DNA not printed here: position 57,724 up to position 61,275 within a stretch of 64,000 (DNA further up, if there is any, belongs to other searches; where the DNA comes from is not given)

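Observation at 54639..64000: Compact NRPS-independent lipid-amide-type biosynthetic cluster: acyl-AMP ligase, ACP, Sfp PPTase, MacB-like exporter and two standalone C domains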

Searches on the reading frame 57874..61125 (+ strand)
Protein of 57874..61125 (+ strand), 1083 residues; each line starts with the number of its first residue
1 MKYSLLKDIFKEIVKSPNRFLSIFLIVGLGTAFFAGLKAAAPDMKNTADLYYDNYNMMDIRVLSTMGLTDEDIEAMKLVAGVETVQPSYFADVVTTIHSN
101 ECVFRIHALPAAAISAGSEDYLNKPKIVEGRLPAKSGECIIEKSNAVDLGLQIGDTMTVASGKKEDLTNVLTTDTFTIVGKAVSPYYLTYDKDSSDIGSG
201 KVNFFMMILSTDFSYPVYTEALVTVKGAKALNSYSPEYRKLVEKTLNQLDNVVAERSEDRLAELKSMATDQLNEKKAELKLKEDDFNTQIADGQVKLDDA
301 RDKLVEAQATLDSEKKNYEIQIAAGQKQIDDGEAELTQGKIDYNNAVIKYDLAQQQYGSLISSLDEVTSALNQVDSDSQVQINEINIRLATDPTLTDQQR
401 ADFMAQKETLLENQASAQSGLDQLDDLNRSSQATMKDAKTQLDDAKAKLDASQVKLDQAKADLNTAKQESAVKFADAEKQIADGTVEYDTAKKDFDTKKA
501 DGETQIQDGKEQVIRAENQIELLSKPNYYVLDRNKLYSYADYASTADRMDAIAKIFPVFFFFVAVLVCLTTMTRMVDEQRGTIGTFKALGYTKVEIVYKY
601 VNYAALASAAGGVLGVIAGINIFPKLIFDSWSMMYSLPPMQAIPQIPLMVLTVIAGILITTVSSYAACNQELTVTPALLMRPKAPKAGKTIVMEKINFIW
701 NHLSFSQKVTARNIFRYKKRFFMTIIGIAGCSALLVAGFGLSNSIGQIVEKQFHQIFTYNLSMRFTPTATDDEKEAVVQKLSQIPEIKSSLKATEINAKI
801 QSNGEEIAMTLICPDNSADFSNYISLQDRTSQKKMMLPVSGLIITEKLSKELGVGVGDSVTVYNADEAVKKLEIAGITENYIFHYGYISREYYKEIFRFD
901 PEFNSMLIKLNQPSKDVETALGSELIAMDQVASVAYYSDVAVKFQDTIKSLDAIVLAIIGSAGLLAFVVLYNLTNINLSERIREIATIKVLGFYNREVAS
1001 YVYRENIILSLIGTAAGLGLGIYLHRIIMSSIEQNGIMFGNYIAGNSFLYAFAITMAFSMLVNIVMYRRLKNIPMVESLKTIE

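Call 3: search_protein_families(library=pfam, proteins=[window:57874-61125:+], max_evalue=0.01)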
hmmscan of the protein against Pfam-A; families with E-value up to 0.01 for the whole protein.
window:57874-61125:+ (1083 aa): 2 families
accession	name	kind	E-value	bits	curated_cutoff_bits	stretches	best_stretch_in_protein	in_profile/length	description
PF02687.27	FtsX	-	2.7e-29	102.1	25.5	2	958-1074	3-119/120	FtsX-like permease C-terminal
PF12704.14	MacB_PCD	-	4.8e-14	53.6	27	2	723-911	3-192/207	MacB-like periplasmic core domain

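Call 4: search_protein_families(library=ncbifam, proteins=[window:57874-61125:+], max_evalue=0.01)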
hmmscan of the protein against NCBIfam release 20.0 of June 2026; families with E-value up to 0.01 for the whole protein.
window:57874-61125:+ (1083 aa): 6 families
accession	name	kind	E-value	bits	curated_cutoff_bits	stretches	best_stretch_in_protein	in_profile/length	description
TIGR02212.1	lolCE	equivalog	2.9e-08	33.1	362.45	1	725-1025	28-339/411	lipoprotein-releasing ABC transporter permease subunit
TIGR03434.1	ADOP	subfamily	9e-08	30.7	622.3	1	871-1032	592-758/803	ADOP family duplicated permease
TIGR00439.2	FtsX_Gneg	equivalog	3.1e-05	23.3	255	0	901-1048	116-263/292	permease-like cell division protein FtsX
TIGR01185.1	devC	equivalog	0.0023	16.9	290.35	1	965-1031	271-337/380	ABC transporter permease DevC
TIGR02168.1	SMC_prok_B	equivalog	0.0043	14.8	567.35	1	258-521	734-984/1181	chromosome segregation protein SMC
NF041854.1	ABC_perm_YbbP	equivalog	0.0049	14.8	999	0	123-164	563-604/806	putative ABC transporter permease subunit YbbP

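Call 31: search_solved_structures(query=window:57874-61125:+, max_evalue=0.01, show_alignments=0)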
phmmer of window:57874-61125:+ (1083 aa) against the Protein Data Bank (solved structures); distinct sequences matched with E-value up to 0.01: 3.
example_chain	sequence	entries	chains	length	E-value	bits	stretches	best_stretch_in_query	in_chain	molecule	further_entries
6gap_A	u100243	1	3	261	0.00017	22.8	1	266-386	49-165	Outer capsid protein sigma-1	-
5xu1_M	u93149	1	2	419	0.002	19.2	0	933-1079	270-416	ABC transporter permeae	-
4dk0_A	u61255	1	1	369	0.0069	17.4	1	375-469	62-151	Putative MacA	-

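Call 51: find_homologous_proteins(query=window:57874-61125:+, max_evalue=1e-20)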
Query window:57874-61125:+ (1083 aa): 1576 proteins with E <= 1e-20 among 8000 candidates; the best 120 are listed.
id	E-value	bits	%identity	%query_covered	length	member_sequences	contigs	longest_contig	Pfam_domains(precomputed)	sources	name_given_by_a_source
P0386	0.0e+0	2354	100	100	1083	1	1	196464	PF02687.28,PF12704.15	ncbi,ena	ncbi:MAG: FtsX-like permease family protein [Eubacteriales bacterium]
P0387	0.0e+0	2055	86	100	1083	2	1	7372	PF02687.28,PF12704.15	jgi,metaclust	metaclust:\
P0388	0.0e+0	2006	84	100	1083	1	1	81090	PF02687.28,PF12704.15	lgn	-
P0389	0.0e+0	1806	75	100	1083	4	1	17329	PF27870.1,PF02687.28,PF12704.15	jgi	-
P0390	0.0e+0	1803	76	100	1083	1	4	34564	PF02687.28,PF12704.15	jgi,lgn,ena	-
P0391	0.0e+0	1774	74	100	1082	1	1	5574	PF27870.1,PF02687.28,PF12704.15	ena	-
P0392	0.0e+0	1743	72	100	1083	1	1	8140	PF02687.28,PF12704.15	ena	-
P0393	0.0e+0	1725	72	100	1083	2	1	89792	PF02687.28,PF12704.15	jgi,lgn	-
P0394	0.0e+0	1716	71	100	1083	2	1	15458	PF02687.28,PF12704.15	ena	-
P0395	0.0e+0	1713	71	100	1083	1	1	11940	PF27870.1,PF02687.28,PF12704.15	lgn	-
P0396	0.0e+0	1711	72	100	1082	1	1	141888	PF02687.28,PF12704.15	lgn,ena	-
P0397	0.0e+0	1708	72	100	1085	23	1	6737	PF02687.28,PF12704.15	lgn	-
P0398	0.0e+0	1684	71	100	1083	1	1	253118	PF02687.28,PF12704.15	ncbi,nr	ncbi:MAG: FtsX-like permease family protein [Clostridiaceae bacterium]|nr:FtsX-like permease family 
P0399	0.0e+0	1470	63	100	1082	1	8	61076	PF02687.28,PF12704.15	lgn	-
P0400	0.0e+0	1454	61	100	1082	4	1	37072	PF02687.28,PF12704.15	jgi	jgi:putative ABC transport system permease protein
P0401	0.0e+0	1401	60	100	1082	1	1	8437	PF02687.28,PF12704.15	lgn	-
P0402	0.0e+0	1398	60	100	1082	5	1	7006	PF02687.28,PF12704.15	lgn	-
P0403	0.0e+0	1395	60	100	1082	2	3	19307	PF02687.28,PF12704.15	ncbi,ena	-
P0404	0.0e+0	1303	56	100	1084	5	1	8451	PF02687.28,PF12704.15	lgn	-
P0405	0.0e+0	1295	56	100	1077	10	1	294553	PF02687.28,PF12704.15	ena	-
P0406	0.0e+0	1294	55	100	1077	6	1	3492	PF02687.28,PF12704.15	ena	-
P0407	0.0e+0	1290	55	100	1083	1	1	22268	PF02687.28,PF12704.15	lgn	-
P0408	0.0e+0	1288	55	100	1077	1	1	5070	PF02687.28,PF12704.15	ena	-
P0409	0.0e+0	1286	55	100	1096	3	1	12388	PF02687.28,PF12704.15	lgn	-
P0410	0.0e+0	1284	54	100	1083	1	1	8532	PF02687.28,PF12704.15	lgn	-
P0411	0.0e+0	1282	56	100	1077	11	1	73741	PF02687.28,PF12704.15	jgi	-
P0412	0.0e+0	1280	55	100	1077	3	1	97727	PF02687.28,PF12704.15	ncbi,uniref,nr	ncbi:FtsX-like permease family protein [Proteiniclasticum sp.]|uniref:FtsX-like permease family prot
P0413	0.0e+0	1275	55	100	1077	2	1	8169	PF02687.28,PF12704.15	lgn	-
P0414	0.0e+0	1273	54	100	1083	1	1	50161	PF02687.28,PF12704.15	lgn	-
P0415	0.0e+0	1268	53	100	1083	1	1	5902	PF02687.28,PF12704.15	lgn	-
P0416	0.0e+0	1260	55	100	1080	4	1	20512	PF02687.28,PF12704.15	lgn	-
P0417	0.0e+0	1256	53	100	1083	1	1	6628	PF02687.28,PF12704.15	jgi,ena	-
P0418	0.0e+0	1251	53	100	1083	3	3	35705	PF02687.28,PF12704.15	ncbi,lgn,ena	-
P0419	0.0e+0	1245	54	100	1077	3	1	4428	PF02687.28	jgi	jgi:putative ABC transport system permease protein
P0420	0.0e+0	1244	54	100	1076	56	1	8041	PF02687.28,PF12704.15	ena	-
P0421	0.0e+0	1238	53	100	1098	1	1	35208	PF02687.28,PF12704.15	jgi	jgi:putative ABC transport system permease protein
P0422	0.0e+0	1237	53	100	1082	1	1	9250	PF02687.28,PF12704.15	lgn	-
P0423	0.0e+0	1235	54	64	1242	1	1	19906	PF02687.28,PF12704.15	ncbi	-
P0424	0.0e+0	1234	53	100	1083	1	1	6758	PF02687.28,PF12704.15,PF20667.4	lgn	-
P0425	0.0e+0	1233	53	100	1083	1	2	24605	PF02687.28,PF12704.15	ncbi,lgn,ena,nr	ncbi:MAG TPA: FtsX-like permease family protein [Tissierellaceae bacterium]|nr:FtsX-like permease fa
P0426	0.0e+0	1233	54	63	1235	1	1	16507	PF02687.28,PF12704.15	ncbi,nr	ncbi:MAG: FtsX-like permease family protein [Eubacteriales bacterium]|nr:FtsX-like permease family p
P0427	0.0e+0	1231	54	100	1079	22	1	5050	PF28576.1,PF02687.28,PF12704.15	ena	-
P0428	0.0e+0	1230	53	100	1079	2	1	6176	PF02687.28,PF12704.15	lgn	-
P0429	0.0e+0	1223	52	100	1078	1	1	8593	PF02687.28,PF12704.15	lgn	-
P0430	0.0e+0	1219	52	100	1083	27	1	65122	PF02687.28,PF12704.15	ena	-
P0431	0.0e+0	1216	53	100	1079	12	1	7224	PF28576.1,PF02687.28,PF12704.15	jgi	jgi:putative ABC transport system permease protein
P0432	0.0e+0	1209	53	100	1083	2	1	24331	PF02687.28,PF12704.15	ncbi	-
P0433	0.0e+0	1206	52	100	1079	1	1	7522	PF02687.28,PF12704.15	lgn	-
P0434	0.0e+0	1199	51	100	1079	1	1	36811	PF02687.28,PF12704.15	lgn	-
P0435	0.0e+0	1198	52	100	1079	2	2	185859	PF02687.28,PF12704.15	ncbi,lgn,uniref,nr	ncbi:putative ABC transport system permease protein [Alkalibaculum bacchi]|uniref:Putative ABC trans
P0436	0.0e+0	1197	52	100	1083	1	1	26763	PF02687.28,PF12704.15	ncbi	ncbi:MAG: FtsX-like permease family protein [Clostridiaceae bacterium]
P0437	0.0e+0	1195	51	100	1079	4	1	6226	PF02687.28,PF12704.15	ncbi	-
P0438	0.0e+0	1194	52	100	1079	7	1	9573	PF02687.28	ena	-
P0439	0.0e+0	1192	52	100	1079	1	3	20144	PF02687.28,PF12704.15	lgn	-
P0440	0.0e+0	1188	52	100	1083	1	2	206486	PF02687.28,PF12704.15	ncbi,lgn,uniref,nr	ncbi:ABC transporter permease [Clostridium polynesiense]|uniref:ABC transporter permease n=1 Tax=Clo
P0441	0.0e+0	1188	52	100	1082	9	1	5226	PF02687.28,PF12704.15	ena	-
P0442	0.0e+0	1188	52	100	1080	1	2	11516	PF02687.28,PF12704.15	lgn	-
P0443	0.0e+0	1187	52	100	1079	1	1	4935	PF02687.28,PF12704.15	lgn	-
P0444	0.0e+0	1187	51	100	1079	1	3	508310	PF02687.28,PF12704.15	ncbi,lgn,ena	-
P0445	0.0e+0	1181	51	100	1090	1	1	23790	PF02687.28,PF12704.15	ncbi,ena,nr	ncbi:MAG: FtsX-like permease family protein [Clostridia bacterium]|nr:FtsX-like permease family prot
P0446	0.0e+0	1179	51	100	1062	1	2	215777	PF02687.28,PF12704.15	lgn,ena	-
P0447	0.0e+0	1178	52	100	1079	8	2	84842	PF02687.28,PF12704.15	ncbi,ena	-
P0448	0.0e+0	1177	50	100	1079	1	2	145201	PF02687.28,PF12704.15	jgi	jgi:putative ABC transport system permease protein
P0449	0.0e+0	1173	51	100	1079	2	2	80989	PF02687.28,PF12704.15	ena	-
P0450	0.0e+0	1172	50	100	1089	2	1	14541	PF02687.28,PF12704.15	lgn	-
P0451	0.0e+0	1169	51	100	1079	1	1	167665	PF27870.1,PF02687.28,PF12704.15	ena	-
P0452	0.0e+0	1168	51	100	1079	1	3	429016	PF02687.28,PF12704.15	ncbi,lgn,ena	-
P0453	0.0e+0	1162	50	100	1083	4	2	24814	PF02687.28,PF12704.15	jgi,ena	-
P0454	0.0e+0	1162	51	100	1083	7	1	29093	PF02687.28,PF12704.15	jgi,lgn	-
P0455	0.0e+0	1161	49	100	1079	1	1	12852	PF02687.28,PF12704.15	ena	-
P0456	0.0e+0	1160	49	100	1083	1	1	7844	PF02687.28,PF12704.15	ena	-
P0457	0.0e+0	1151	50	100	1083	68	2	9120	PF02687.28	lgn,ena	-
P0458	0.0e+0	1150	51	100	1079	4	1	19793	PF02687.28,PF12704.15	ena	-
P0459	0.0e+0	1149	49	100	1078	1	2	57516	PF02687.28,PF12704.15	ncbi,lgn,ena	-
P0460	0.0e+0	1148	50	100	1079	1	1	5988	PF02687.28,PF12704.15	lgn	-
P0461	0.0e+0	1146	49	100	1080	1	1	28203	PF02687.28,PF12704.15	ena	-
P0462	0.0e+0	1144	50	100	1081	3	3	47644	PF02687.28,PF12704.15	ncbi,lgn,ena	-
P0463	0.0e+0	1141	49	100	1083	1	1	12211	PF02687.28,PF12704.15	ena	-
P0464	0.0e+0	1140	53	94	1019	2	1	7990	PF02687.28,PF12704.15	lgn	-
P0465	0.0e+0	1137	49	100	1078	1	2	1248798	PF02687.28,PF12704.15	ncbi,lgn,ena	-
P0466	0.0e+0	1128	49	100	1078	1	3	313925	PF02687.28,PF12704.15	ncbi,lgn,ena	-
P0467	0.0e+0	1122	49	100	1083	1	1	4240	PF02687.28,PF12704.15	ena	-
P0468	0.0e+0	1116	49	100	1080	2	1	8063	PF02687.28,PF12704.15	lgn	-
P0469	0.0e+0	1105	48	100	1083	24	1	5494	PF02687.28,PF12704.15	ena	-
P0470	0.0e+0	1103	48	100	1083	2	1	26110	PF02687.28,PF12704.15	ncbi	-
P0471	0.0e+0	1084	48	100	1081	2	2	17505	PF02687.28,PF12704.15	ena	-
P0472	0.0e+0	1074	48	100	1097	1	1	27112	PF02687.28,PF12704.15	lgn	-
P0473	0.0e+0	1074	46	100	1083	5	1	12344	PF02687.28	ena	-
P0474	0.0e+0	1073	46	100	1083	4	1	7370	PF02687.28,PF12704.15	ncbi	-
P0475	0.0e+0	1045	45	100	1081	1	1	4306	PF02687.28,PF12704.15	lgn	-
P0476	0.0e+0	1041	46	100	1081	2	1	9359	PF02687.28,PF12704.15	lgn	-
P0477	1.5e-292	991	44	100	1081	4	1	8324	PF02687.28,PF12704.15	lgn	-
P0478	7.7e-287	972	45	100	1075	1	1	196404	PF02687.28,PF12704.15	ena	-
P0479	2.6e-279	947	68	60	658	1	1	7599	PF02687.28,PF12704.15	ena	-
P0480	2.2e-273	928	44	100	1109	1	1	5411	PF02687.28,PF12704.15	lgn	-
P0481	1.8e-269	915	42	100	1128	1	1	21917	PF02687.28,PF12704.15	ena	-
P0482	1.9e-269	915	42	100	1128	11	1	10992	PF02687.28,PF12704.15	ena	-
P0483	2.7e-269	914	42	100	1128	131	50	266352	PF02687.28,PF12704.15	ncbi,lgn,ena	-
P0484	4.2e-269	914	42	100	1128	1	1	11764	PF02687.28,PF12704.15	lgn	-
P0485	5.8e-269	913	41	100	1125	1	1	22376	PF02687.28,PF12704.15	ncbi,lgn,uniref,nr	ncbi:FtsX-like permease family protein [uncultured Holdemania sp.]|uniref:FtsX-like permease family 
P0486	5.8e-269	913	41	100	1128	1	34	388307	PF02687.28,PF12704.15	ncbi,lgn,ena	-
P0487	6.4e-269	913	42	100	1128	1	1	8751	PF02687.28,PF12704.15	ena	-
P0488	1.1e-268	912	41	100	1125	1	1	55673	PF02687.28,PF12704.15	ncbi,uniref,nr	ncbi:FtsX-like permease family protein [Holdemania sp. 1001302B_160321_E10]|uniref:FtsX-like permeas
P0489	1.1e-268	912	41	100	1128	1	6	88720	PF02687.28,PF12704.15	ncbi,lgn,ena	-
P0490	1.5e-268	912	41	100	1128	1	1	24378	PF02687.28,PF12704.15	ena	-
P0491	1.6e-268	912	41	100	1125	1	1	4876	PF02687.28,PF12704.15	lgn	-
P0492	2.3e-268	911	41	100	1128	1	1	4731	PF02687.28,PF12704.15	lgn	-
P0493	3.0e-268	911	41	100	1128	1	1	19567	PF02687.28,PF12704.15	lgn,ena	-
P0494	3.2e-268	911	49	58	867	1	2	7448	PF02687.28,PF12704.15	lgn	-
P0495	3.4e-268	910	41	100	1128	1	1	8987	PF02687.28,PF12704.15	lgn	-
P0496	5.0e-268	910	41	100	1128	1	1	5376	PF02687.28,PF12704.15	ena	-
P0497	1.8e-267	908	41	100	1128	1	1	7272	PF02687.28,PF12704.15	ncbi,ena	-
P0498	2.3e-267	908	50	76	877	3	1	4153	PF02687.28,PF12704.15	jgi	jgi:putative ABC transport system permease protein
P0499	7.3e-267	906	41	100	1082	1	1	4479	PF02687.28,PF12704.15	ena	-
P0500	3.5e-265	901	42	100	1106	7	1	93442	PF02687.28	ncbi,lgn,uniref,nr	ncbi:FtsX-like permease family protein [Bifidobacterium vansinderenii]|uniref:ABC transporter permea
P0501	2.3e-263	895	41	100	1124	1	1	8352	PF02687.28,PF12704.15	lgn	-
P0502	3.9e-263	894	42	100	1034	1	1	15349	PF02687.28,PF12704.15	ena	-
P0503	5.5e-263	893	42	100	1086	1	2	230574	PF02687.28,PF12704.15,PF27881.1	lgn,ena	-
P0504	3.9e-259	880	41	100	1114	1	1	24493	PF02687.28,PF12704.15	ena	-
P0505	1.4e-257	875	41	100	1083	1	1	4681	PF02687.28,PF12704.15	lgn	-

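Call 53: find_encoding_contigs(protein=P0440, flank=8000, max_places=1)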
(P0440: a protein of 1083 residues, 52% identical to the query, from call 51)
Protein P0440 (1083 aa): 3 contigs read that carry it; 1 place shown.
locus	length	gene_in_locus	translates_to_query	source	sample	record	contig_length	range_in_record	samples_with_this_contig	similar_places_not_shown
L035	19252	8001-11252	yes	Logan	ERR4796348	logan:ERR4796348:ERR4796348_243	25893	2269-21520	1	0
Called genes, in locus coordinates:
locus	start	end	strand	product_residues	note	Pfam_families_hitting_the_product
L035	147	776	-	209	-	PF00440:TetR_N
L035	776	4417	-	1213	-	PF00873:ACR_tran, PF03176:MMPL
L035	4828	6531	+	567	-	PF00501:AMP-binding, PF23562:AMP-binding_C_3 (weak)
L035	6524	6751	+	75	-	PF00550:PP-binding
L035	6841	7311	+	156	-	PF01648:ACPS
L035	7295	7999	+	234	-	PF00005:ABC_tran, PF02463:SMC_N (faint), PF13304:AAA_21 (faint)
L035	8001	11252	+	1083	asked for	PF02687:FtsX, PF12704:MacB_PCD (weak), PF02687:FtsX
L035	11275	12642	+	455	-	PF00668:Condensation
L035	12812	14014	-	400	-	PF13411:MerR_1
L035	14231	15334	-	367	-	PF13354:Beta-lactamase2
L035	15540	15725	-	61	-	PF13783:DUF4177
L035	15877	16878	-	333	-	PF00132:Hexapep (weak)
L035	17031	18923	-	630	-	PF00005:ABC_tran, PF02463:SMC_N (weak), PF05783:DLIC (faint), PF13555:AAA_29 (faint), PF01926:MMR_HSR1 (faint), PF13304:AAA_21 (faint), PF12848:ABC_tran_Xtn, PF00005:ABC_tran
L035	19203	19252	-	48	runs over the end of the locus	-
